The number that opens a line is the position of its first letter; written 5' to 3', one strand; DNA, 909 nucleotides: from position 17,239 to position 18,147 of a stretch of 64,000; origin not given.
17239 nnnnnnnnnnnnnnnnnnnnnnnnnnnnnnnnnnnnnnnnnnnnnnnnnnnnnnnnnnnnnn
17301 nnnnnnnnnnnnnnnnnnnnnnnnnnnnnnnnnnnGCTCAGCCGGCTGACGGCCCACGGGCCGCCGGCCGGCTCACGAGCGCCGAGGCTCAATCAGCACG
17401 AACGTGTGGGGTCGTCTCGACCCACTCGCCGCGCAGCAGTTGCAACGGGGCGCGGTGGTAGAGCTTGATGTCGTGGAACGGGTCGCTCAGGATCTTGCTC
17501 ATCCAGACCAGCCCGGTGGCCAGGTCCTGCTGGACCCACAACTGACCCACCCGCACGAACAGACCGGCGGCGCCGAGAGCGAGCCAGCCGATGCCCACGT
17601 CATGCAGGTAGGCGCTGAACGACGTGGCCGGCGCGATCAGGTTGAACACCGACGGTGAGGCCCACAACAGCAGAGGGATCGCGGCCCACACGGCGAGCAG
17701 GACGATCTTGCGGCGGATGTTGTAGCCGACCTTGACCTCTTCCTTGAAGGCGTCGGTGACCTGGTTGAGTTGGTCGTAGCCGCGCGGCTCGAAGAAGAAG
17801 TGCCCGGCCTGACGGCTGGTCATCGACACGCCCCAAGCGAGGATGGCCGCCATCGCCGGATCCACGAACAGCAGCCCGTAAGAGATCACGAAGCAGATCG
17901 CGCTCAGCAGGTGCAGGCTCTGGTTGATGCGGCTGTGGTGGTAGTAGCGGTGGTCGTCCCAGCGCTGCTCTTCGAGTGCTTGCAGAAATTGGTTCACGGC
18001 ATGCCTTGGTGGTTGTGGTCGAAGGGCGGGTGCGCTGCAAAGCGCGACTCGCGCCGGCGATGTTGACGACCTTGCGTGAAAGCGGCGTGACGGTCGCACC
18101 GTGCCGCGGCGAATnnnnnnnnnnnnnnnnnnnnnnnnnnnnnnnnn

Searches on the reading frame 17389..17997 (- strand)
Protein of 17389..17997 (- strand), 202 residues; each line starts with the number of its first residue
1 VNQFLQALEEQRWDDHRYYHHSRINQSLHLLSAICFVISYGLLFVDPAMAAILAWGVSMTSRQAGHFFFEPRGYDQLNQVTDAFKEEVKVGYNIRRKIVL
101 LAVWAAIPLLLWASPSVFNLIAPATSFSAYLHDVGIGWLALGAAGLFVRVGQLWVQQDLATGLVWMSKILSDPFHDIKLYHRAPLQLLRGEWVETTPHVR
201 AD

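Call 9: search_protein_families(library=ncbifam, proteins=[window:17392-17997:-], max_evalue=0.01)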
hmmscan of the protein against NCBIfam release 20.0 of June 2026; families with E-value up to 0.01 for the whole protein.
seq(202 aa): 0 families

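Call 10: search_protein_families(library=pfam, proteins=[window:17392-17997:-], max_evalue=10)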
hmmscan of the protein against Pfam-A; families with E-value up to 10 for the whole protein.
seq(202 aa): 1 family
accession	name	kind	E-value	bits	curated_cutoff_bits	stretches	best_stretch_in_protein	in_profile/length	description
PF06127.16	Mpo1-like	-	0.0093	16.5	24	1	13-71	8-67/95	2-hydroxy-palmitic acid dioxygenase Mpo1-like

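Call 20: find_homologous_proteins(query=window:17389-17997:-, max_evalue=0.001)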
Query window:17389-17997:- (202 aa): 8000 proteins with E <= 0.001 among 8000 candidates; the best 120 are listed.
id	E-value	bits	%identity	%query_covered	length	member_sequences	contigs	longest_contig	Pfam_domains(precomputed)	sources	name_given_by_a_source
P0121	7.6e-133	459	100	100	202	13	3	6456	-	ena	-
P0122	2.3e-122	424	89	100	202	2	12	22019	-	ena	-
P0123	6.9e-118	410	88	100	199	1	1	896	-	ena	-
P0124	1.3e-112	393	82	100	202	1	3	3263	-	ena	-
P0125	1.4e-112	392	81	100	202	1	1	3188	-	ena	-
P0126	3.2e-112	391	81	100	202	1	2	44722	-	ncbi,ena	-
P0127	7.6e-112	390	81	100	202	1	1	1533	-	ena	-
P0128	1.2e-111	389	81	100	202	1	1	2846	-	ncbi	-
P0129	1.3e-111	389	82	100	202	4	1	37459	-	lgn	-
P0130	2.1e-111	389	82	100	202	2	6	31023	-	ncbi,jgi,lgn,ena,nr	ncbi:MAG TPA: hypothetical protein PKV56_09800 [Burkholderiaceae bacterium]|nr:hypothetical protein 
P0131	8.9e-111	387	81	100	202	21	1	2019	-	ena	-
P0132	7.4e-109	380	79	100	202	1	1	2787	-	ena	-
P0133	2.5e-107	375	80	100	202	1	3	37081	-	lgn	-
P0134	1.8e-103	363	79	96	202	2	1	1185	-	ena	-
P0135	2.2e-103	362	77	98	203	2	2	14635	-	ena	-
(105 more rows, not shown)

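Call 33: find_related_loci(query=A1, collection=genome_contigs, flank=10000)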
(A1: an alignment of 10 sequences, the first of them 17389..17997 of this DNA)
Query A1 (202 aa) in genome_contigs; peptide patterns used: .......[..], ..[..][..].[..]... (x = any residue, [..] = any of these).
600 stretches matched a pattern (row limit reached: there are more); 598 encode a relative of the query (tblastn E <= 1e-3); the best 80 are kept; 80 distinct loci.
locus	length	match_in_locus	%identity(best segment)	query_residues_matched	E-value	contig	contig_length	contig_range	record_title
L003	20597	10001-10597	71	1-199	1e-99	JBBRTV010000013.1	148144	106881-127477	MAG: Burkholderiales bacterium isolate La2_metabat2.290 La2_metabat2.290_K_1227799L148144_cov_40.7833, whole genome shot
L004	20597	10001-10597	73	2-200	4e-99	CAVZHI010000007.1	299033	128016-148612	MAG: uncultured beta proteobacterium isolate MFD04651.bin.2.88 genome assembly, contig: contig_2006, whole genome shotgu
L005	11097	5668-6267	72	1-200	2e-97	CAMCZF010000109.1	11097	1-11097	MAG: Rhodoferax sp. OV413 isolate MiE-16apr19-70 genome assembly, contig: MiE-16apr19-C12626, whole genome shotgun seque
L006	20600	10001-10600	71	1-200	5e-97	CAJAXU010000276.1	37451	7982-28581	MAG: uncultured beta proteobacterium isolate Loc090519-6m_bin-0982 genome assembly, contig: bin-0982:276/741, whole geno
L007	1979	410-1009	72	1-200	4e-102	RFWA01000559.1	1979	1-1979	MAG: Betaproteobacteria bacterium isolate WB5_2A_081 contig_100_558, whole genome shotgun sequence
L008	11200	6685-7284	70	1-200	1e-96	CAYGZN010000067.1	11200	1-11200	MAG TPA_asm: uncultured Burkholderiaceae bacterium isolate ERP119294_co1_443 genome assembly, contig: NODE_7938_length_1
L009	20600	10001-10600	71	1-200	2e-96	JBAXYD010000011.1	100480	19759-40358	MAG: Betaproteobacteria bacterium isolate ELA756 MAG756_11, whole genome shotgun sequence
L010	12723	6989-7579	74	4-200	2e-96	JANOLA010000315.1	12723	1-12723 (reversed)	MAG: Burkholderiales bacterium isolate VAR_45_metabat_378 VAR_45_k141_1704492, whole genome shotgun sequence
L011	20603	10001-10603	70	1-201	7e-96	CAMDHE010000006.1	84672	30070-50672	MAG: Paucibacter toxinivorans isolate MsH-30apr19-299 genome assembly, contig: MsH-30apr19-C266, whole genome shotgun se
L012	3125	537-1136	72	1-200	6e-98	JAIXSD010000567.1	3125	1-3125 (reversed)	MAG: Rubrivivax sp. isolate C4_MAG_00088 pond_C4_MAG_00088_000000000020, whole genome shotgun sequence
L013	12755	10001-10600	71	1-200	2e-95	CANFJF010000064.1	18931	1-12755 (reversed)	MAG: Comamonadaceae bacterium isolate Jr-16oct17-137 genome assembly, contig: Jr-16oct17-C5467, whole genome shotgun seq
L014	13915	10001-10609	70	4-202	3e-94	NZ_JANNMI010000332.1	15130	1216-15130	MAG: Roseateles sp. isolate SOY_38_concoct_134_sub SOY_38_k141_1769406, whole genome shotgun sequence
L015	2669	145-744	68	1-200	5e-97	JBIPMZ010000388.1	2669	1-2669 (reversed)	MAG: Cyanobium sp. isolate ME2017-07-27_3300044645_group7_bin174 Rohwer_bin1330_scaffold_72381_c1, whole genome shotgun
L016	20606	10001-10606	68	1-202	5e-94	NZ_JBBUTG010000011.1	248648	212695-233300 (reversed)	Ideonella lacteola strain DXS29W DXS29W_ctg011, whole genome shotgun sequence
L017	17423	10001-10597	69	1-199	5e-94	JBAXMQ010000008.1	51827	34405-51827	MAG: Betaproteobacteria bacterium isolate ELA457 MAG457_8, whole genome shotgun sequence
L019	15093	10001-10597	67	1-199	3e-93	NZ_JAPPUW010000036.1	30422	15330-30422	Pelomonas aquatica strain KCTC 42961 contig36, whole genome shotgun sequence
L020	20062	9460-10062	67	1-201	1e-92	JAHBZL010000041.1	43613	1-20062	MAG: Piscinibacter sp. isolate ACE_PRO42 PRO42_41, whole genome shotgun sequence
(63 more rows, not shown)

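Call 40: search_protein_families(library=pfam, proteins=[L003:7255-8613:+, L008:9874-11055:+, L006:13260-14732:+, L009:15752-16903:+, L020:14808-15173:-, L019:5808-7298:+, L004:749-1831:-, L019:14208-14861:-], max_evalue=0.001)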
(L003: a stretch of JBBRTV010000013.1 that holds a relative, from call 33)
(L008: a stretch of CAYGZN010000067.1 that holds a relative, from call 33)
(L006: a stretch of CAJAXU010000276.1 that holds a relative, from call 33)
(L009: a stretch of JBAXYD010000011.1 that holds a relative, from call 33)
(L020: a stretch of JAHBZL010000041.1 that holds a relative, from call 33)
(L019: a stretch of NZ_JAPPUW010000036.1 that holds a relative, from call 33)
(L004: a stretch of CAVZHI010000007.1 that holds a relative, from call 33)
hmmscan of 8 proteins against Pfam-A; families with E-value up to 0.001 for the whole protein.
L003:7255-8613:+ (452 aa): 1 family
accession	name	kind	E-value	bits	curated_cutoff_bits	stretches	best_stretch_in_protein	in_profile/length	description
PF07690.21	MFS_1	-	9e-14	51.6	33.4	1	35-370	2-322/347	Major Facilitator Superfamily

L008:9874-11055:+ (393 aa): 1 family
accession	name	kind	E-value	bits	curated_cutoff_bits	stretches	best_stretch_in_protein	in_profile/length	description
PF04101.22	Glyco_tran_28_C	-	3.4e-06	27.6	22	1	218-341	3-134/166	Glycosyltransferase family 28 C-terminal domain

L006:13260-14732:+ (490 aa): 6 families
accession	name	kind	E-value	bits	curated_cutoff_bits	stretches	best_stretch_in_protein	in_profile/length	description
PF03721.20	UDPG_MGDP_dh_N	-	7.7e-62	208.6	27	1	30-214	1-185/187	UDP-glucose/GDP-mannose dehydrogenase family, NAD binding domain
PF00984.24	UDPG_MGDP_dh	-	4.8e-37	126.4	25.4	1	233-325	1-93/94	UDP-glucose/GDP-mannose dehydrogenase family, central domain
PF03720.21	UDPG_MGDP_dh_C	-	1.5e-31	109.3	30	1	349-453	1-103/103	UDP-glucose/GDP-mannose dehydrogenase family, UDP binding domain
PF02737.24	3HCDH_N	-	2.3e-05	24.8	22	1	31-108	1-82/180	3-hydroxyacyl-CoA dehydrogenase, NAD binding domain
PF01210.29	NAD_Gly3P_dh_N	-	7.8e-05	23.1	23.1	1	31-187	1-139/158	NAD-dependent glycerol-3-phosphate dehydrogenase N-terminus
PF01262.27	AlaDh_PNT_C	-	0.00085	19.2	23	0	30-70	29-69/214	Alanine dehydrogenase/PNT, C-terminal domain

L009:15752-16903:+ (383 aa): 1 family
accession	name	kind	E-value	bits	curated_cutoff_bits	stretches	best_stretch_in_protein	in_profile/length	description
PF01544.23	CorA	-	4.3e-53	181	27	1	91-375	3-291/292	CorA-like Mg2+ transporter protein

L020:14808-15173:- (121 aa): 0 families

L019:5808-7298:+ (496 aa): 3 families
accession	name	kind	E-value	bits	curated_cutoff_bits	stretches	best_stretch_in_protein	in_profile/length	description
PF13424.12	TPR_12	-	5.8e-05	23.6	30.1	1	105-157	8-62/77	Tetratricopeptide repeat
PF07719.23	TPR_2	-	8.9e-05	22.8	27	0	100-130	1-31/34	Tetratricopeptide repeat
PF17874.7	TPR_MalT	-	0.00078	19.3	45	0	107-233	8-133/336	MalT-like TPR region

L004:749-1831:- (360 aa): 1 family
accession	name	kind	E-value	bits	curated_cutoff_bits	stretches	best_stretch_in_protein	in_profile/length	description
PF03401.19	TctC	-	1.5e-59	202.3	27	1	85-356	2-273/274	Tripartite tricarboxylate transporter family receptor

L019:14208-14861:- (217 aa): 1 family
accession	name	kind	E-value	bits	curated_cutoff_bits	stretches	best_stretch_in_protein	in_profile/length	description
PF01323.26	DSBA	-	5.3e-37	127.9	25.6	1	18-206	2-188/191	DSBA-like thioredoxin domain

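Call 86: search_protein_families(library=pfam, alignment_id=A2, max_evalue=1)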
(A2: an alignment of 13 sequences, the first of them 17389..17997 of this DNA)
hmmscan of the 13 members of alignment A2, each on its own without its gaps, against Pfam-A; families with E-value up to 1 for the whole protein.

A. member 1, window:17389-17997:- (202 aa): 1 family
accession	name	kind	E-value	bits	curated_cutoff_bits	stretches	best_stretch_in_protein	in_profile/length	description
PF06127.16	Mpo1-like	-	0.0093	16.5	24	1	13-71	8-67/95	2-hydroxy-palmitic acid dioxygenase Mpo1-like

B. families by the number of members that match (of 13 scanned): 4 families
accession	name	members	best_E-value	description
PF06127.16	Mpo1-like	13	5.6e-10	2-hydroxy-palmitic acid dioxygenase Mpo1-like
PF24007.1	DUF7321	1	0.005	Domain of unknown function (DUF7321)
PF05101.18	VirB3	1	0.0081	Type IV secretory pathway, VirB3-like protein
PF20556.3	DUF6768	1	0.42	Family of unknown function (DUF6768)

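Call 87: search_dna_similar(query=window:17389-17997:-, collection=plasmids, mode=protein, max_evalue=0.00001, max_rows=30)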
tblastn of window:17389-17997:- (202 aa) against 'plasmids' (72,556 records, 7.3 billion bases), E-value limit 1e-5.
Records with a match: 9; places in all: 9; records where one place covers at least 80% of the query: 9.
Best place of each record, by identity: <60% 9.
By first word of the organism name: Bradyrhizobium 8; Sphingomonas 1.
By predicted mobility (MOB-suite, as given by PLSDB): conjugative 7; non-mobilizable 1; mobilizable 1.
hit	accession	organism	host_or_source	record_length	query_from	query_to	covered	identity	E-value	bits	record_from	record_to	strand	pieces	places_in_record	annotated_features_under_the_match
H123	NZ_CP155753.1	Sphingomonas parapaucimobilis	Chinese cabbage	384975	1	194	96%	58.2%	7e-69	234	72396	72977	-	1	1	hypothetical protein | methyltransferase domain-containing protein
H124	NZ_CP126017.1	Bradyrhizobium japonicum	Glycine max,soybean,root nodule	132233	1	196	97%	49.0%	7e-55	194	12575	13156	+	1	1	hypothetical protein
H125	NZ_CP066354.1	Bradyrhizobium japonicum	Glycine max,DNA isolated from pure ...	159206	1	196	97%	49.0%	7e-55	194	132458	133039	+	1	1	hypothetical protein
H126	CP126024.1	Bradyrhizobium japonicum USDA 135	Glycine max,soybean,root nodule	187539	1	196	97%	49.0%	7e-55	194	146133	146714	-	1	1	hypothetical protein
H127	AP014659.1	Bradyrhizobium diazoefficiens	-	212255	1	196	97%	49.0%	7e-55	194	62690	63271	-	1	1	Blr4581 protein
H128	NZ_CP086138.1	Bradyrhizobium barranii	Glycine max cv. AC Orford,Cell ...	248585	1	196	97%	49.0%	7e-55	194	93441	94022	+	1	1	hypothetical protein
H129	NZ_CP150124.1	Bradyrhizobium ottawaense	-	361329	1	196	97%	49.0%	2e-54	192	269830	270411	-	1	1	hypothetical protein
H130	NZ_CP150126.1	Bradyrhizobium ottawaense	Glycine max cv. AC Orford,cell ...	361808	1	196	97%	49.0%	2e-54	192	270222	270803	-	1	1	hypothetical protein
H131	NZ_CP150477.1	Bradyrhizobium ottawaense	Glycine max cv. AC Orford,cell culture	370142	1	196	97%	49.0%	2e-54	192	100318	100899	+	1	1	hypothetical protein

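Call 88: get_annotated_region(hit=H128, flank=8000)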
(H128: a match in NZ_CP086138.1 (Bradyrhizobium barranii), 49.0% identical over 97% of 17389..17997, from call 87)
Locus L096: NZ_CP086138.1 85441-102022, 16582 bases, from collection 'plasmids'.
description: Bradyrhizobium barranii subsp. barranii strain 144S4 plasmid pBb144S4b, complete sequence
organism: Bradyrhizobium barranii (NCBI taxid 2823807)
taxonomy: Bacteria; Pseudomonadota; Alphaproteobacteria; Hyphomicrobiales; Nitrobacteraceae; Bradyrhizobium; Bradyrhizobium barranii
host: -; source: Glycine max cv. AC Orford,Cell Culture,Root nodule from soybean plant inoculated with root zone soil from ...; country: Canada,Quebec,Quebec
typing (MOB-suite, as given by PLSDB): conjugative; relaxase MOBP,MOBQ; mating-pair formation MPF_T
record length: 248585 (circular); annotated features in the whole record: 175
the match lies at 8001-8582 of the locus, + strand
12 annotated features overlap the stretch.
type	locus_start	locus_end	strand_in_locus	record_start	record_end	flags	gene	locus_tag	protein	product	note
CDS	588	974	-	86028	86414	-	-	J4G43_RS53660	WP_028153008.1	type II toxin-antitoxin system VapC family toxin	-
CDS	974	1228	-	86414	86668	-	-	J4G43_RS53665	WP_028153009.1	type II toxin-antitoxin system VapB family antitoxin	-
CDS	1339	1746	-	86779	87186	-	-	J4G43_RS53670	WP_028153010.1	type II toxin-antitoxin system VapC family toxin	-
CDS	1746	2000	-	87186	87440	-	-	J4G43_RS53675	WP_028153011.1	type II toxin-antitoxin system Phd/YefM family antitoxin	-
CDS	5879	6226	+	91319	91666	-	-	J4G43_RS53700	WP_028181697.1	type II toxin-antitoxin system RelE/ParE family toxin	-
CDS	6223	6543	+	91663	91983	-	-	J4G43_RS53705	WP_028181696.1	helix-turn-helix transcriptional regulator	-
CDS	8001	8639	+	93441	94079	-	-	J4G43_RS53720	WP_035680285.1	hypothetical protein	-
CDS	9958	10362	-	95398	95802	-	-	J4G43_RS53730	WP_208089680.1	hypothetical protein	-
CDS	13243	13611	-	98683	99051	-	-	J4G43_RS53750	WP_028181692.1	hypothetical protein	-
CDS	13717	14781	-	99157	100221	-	-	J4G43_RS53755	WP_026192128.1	IS630-like element ISRj1 family transposase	GO:0006313 - DNA transposition [Evidence IEA]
CDS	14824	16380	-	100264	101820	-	-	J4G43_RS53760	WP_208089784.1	ISL3 family transposase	-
CDS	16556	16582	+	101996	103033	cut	-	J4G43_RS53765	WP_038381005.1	IS110 family transposase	-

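Call 91: search_protein_families(library=ncbifam, proteins=[L008:9874-11055:+, L003:7255-8613:+, L006:13260-14732:+], max_evalue=0.00001)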
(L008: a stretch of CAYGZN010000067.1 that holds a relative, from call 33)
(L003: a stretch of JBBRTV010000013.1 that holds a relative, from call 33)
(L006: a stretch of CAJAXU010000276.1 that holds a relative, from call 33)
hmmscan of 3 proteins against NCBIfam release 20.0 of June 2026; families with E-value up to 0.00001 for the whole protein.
L008:9874-11055:+ (393 aa): 3 families
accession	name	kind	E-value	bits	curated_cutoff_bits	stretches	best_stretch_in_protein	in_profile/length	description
NF010135.0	PRK13609.1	equivalog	4.8e-21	75.1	500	1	97-359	97-351/388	diglucosyl diacylglycerol synthase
NF010134.0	PRK13608.1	equivalog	6.6e-16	58.3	557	1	107-370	103-362/391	diglucosyl diacylglycerol synthase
TIGR01133.1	murG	equivalog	1.7e-06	27.3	250.25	1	187-350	158-326/353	undecaprenyldiphospho-muramoylpentapeptide beta-N-acetylglucosaminyltransferase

L003:7255-8613:+ (452 aa): 4 families
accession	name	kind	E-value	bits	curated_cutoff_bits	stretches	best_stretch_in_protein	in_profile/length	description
NF008397.0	PRK11195.1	equivalog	9.7e-140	466.3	297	1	31-439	5-404/414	lysophospholipid transporter LplT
NF006386.0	PRK08633.1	equivalog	9.9e-32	109.6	1221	1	31-424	11-403/1147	acyl-[ACP]--phospholipid O-acyltransferase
NF005291.0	PRK06814.1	equivalog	3.5e-12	45.1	1349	1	30-423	12-414/1140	acyl-[ACP]--phospholipid O-acyltransferase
TIGR00900.1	2A0121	subfamily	9.9e-11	41.6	319.6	1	31-370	1-328/364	H+ Antiporter protein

L006:13260-14732:+ (490 aa): 8 families
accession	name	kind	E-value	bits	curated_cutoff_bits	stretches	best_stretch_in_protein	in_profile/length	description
NF047673.2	TeichurnBiosyTuaD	equivalog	2.3e-142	475.2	700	1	31-471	3-434/439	UDP-glucose 6-dehydrogenase TuaD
TIGR03026.1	NDP-sugDHase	subfamily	3.2e-130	434.6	189.8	1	30-449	1-413/413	nucleotide sugar dehydrogenase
NF041297.1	UDPGDh_AglM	equivalog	2.1e-110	369.6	670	1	30-453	1-419/429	UDP-glucose 6-dehydrogenase AglM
NF040825.1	UDPMaNacDH_Arch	equivalog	3e-47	161.4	750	1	30-469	1-416/418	UDP-N-acetyl-D-mannosamine dehydrogenase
NF008286.0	PRK11064.1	equivalog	1.6e-39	135.7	459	1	30-436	4-408/420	UDP-N-acetyl-D-mannosamine dehydrogenase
NF011631.0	PRK15057.1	equivalog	1.2e-34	120.1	757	1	30-388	1-339/388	UDP-glucose 6-dehydrogenase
NF011729.0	PRK15182.1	equivalog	1.5e-19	70.1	592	1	30-388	7-357/425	Vi polysaccharide biosynthesis UDP-N-acetylglucosamine C-6 dehydrogenase TviB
NF000942.0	PRK00094.1-4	subfamily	3.6e-07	29.7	257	1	30-215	3-168/334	NAD(P)H-dependent glycerol-3-phosphate dehydrogenase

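Call 94: predict_structure(alignment_id=A3)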
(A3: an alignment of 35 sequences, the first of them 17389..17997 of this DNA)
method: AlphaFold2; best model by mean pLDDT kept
length: 202 residues; sequences in the alignment: 35
mean_pLDDT: 85.5   pTM: 0.81
mean pLDDT of the five models: 85.5, 85.2, 83.2, 83.0, 81.5
residues with pLDDT >= 90: 94; 70-90: 85; 50-70: 19; < 50: 4
segments of 3 or more residues with pLDDT < 50: 199-202
pLDDT, mean of each block of 10 residues (from residue 1): 89 84 94 97 96 92 89 60 73 74 87 78 87 92 89 91 91 94 94 68 41
secondary structure, 60 per line:
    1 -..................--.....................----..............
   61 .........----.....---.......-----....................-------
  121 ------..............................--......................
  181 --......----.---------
elements in order: H2-19 H23-42 H47-69 H74-78 H82-88 H94-113 H127-156 H159-180 H183-188

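Call 97: fold_search(model_id=the predicted structure, library=pdb)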
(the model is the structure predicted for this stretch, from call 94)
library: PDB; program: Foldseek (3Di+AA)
matches with E <= 10: 62; with E <= 0.001: 0
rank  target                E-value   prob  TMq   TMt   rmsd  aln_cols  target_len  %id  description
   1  4zc0_A                1.2e+00  0.09  0.19  0.10  17.7       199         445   12  Structure of a dodecameric bacterial helicase (released 2015-10-21)
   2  5xx9_A                1.6e+00  0.08  0.19  0.22  16.4       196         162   13  Crystal structure of Bacterioferritin (released 2018-07-11)
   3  4zlw_E                2.2e+00  0.12  0.24  0.29  13.8       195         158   12  Crystal structure of the PmFTN variant E130A soaked in iron (overnight) (released 2015-09-30)
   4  5ogk_G                2.2e+00  0.03  0.16  0.12  20.4       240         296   12  Crystal structure of a nucleotide sugar transporter with bound nucleotide sugar. (released 2017-11-22)
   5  4mnd                  2.7e+00  0.08  0.21  0.11  19.3       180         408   10  Crystal structure of Archaeoglobus fulgidus IPCT-DIPPS bifunctional membrane protein (released 2014-07-02)
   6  5oen_B                2.7e+00  0.04  0.16  0.18  22.4       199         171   14  Crystal Structure of STAT2 in complex with IRF9 (released 2018-01-24)
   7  9fb1_A                3.3e+00  0.04  0.15  0.19  16.1       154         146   12  Crystal structure of Rv2242 regulator N-terminal fragment (1-160) (released 2024-12-18)
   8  6e7e                  3.3e+00  0.04  0.16  0.18  14.3       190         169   14  High resolution crystal structure of IncA soluble domain (released 2019-07-10)
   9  4au5_A                3.5e+00  0.05  0.21  0.13  20.1       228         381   12  Structure of the NhaA dimer, crystallised at low pH (released 2013-07-10)
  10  7yon_R                3.5e+00  0.03  0.15  0.11  19.4       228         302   11  Complex structure of Neuropeptide Y Y2 receptor in complex with PYY(3-36) and Gi (released 2023-03-22)
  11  9w2z_C                4.3e+00  0.09  0.23  0.20   9.1       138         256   13  Cryo-EM structure of complex IV on the bovine heart submitochondrial particles, IV-A (released 2026-04-01)
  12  4ztt_F                4.5e+00  0.09  0.23  0.27  14.9       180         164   13  Crystal structures of ferritin mutants reveal diferric-peroxo intermediates (released 2016-06-15)
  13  7zdc_C                4.5e+00  0.02  0.15  0.07  19.9       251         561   11  IF(heme/confined) conformation of CydDC in ADP(CydD) bound state (Dataset-3) (released 2023-04-19)
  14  8apy_A                4.7e+00  0.06  0.23  0.23  12.4       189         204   13  Crystal structure of the H12A variant of the KDEL receptor bound to sybody (released 2023-08-23)
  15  6e9o_B                5.0e+00  0.06  0.21  0.12  17.2       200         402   12  E. coli D-galactonate:proton symporter mutant E133Q in the outward substrate-bound form (released 2019-05-22)
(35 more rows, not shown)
